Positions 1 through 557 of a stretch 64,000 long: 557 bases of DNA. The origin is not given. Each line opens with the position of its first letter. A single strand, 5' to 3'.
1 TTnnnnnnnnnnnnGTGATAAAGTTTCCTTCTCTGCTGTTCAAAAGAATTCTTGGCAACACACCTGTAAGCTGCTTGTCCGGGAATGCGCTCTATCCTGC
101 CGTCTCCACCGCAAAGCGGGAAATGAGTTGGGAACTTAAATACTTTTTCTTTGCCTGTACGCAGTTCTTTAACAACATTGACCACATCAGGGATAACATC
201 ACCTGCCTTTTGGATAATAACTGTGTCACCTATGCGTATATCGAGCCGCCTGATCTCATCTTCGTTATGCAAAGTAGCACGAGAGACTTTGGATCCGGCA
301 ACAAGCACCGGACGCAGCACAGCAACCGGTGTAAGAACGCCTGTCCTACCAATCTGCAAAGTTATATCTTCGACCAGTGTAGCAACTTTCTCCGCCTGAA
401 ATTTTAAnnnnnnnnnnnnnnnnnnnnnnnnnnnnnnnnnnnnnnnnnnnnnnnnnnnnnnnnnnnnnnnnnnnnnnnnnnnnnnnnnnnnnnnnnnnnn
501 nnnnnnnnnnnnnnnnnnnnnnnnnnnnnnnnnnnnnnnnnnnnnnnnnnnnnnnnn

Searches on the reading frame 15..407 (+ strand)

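Call 76: search_protein_families(library=pfam, alignment_id=A6, max_evalue=0.00001)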
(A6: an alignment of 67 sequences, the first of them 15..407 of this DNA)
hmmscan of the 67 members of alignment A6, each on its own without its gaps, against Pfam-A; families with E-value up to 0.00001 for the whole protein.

A. member 1, window:15-407:+ (130 aa): 0 families

B. families by the number of members that match (of 67 scanned): 76 families (the first 25 are shown)
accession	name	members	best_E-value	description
PF00437.27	T2SSE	2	2.6e-117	Type II/IV secretion system protein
PF00009.33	GTP_EFTU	2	1.2e-65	Elongation factor Tu GTP binding domain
PF03144.31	GTP_EFTU_D2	2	2.9e-21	Elongation factor Tu domain 2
PF07963.17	N_methyl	2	4e-08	Prokaryotic N-terminal methylation motif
PF00344.25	SecY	1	3e-100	SecY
PF00162.24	PGK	1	2.4e-85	Phosphoglycerate kinase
PF00121.24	TIM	1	7.4e-67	Triosephosphate isomerase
PF00177.27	Ribosomal_S7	1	1.7e-58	Ribosomal protein S7p/S5e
PF00573.27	Ribosomal_L4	1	2.4e-56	Ribosomal protein L4/L1 family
PF00482.28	T2SSF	1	9.6e-56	Type II secretion system (T2SS), protein F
PF03947.24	Ribosomal_L2_C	1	3.1e-50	Ribosomal Proteins L2, C-terminal domain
PF00252.24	Ribosomal_L16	1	3.7e-45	Ribosomal protein L16p/L10e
PF00238.24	Ribosomal_L14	1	8.1e-45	Ribosomal protein L14p/L23e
PF00557.29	Peptidase_M24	1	1.3e-43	Metallopeptidase family M24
PF03772.21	Competence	1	2.2e-42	Competence protein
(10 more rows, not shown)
